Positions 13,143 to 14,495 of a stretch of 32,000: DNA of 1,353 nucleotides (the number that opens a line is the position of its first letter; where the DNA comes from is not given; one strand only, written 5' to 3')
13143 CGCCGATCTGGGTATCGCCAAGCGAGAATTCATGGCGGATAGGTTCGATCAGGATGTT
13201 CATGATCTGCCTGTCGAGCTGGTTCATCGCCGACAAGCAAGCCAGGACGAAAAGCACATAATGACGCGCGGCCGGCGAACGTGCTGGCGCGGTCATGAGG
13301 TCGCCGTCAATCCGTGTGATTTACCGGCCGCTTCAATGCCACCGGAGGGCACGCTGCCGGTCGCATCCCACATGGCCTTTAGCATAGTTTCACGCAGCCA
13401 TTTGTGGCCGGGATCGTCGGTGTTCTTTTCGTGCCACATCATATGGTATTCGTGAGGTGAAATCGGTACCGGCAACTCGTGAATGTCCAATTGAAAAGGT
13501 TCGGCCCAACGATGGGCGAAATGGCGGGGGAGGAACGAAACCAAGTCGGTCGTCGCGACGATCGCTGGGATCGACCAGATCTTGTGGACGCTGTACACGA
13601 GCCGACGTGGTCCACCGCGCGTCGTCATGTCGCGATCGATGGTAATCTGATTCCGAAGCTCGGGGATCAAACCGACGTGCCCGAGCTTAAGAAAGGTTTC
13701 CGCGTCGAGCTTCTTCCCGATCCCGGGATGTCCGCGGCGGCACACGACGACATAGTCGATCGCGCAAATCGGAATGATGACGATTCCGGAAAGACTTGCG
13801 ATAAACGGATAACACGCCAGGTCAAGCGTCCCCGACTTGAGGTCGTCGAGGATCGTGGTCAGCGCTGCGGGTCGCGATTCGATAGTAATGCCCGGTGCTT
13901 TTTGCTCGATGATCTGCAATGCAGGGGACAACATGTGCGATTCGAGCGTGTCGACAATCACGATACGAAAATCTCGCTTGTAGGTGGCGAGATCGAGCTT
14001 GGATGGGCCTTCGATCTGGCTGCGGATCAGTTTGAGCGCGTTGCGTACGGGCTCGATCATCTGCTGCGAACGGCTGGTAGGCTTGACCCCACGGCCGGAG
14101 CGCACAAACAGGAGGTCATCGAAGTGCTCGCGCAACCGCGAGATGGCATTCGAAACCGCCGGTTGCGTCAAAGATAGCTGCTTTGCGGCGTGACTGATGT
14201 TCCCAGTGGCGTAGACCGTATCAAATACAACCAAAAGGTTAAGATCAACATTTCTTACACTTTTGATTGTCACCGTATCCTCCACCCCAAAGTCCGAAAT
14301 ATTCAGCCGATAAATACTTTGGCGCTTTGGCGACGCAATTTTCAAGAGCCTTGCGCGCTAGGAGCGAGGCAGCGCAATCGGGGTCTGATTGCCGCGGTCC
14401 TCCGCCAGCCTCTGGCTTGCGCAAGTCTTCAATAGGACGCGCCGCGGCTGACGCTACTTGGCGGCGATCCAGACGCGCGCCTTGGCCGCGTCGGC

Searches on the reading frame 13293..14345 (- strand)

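Call 40: search_protein_families(library=pfam, proteins=[window:13293-14345:-], max_evalue=0.0001)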
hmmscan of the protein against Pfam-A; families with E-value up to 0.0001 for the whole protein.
window:13293-14345:- (350 aa): 2 families
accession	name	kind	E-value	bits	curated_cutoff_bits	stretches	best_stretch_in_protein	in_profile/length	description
PF03466.25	LysR_substrate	-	4e-23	82.4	28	1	124-325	6-208/209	LysR substrate binding domain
PF00126.33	HTH_1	-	2.7e-18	66.1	26.6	1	35-92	1-58/60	Bacterial regulatory helix-turn-helix protein, lysR family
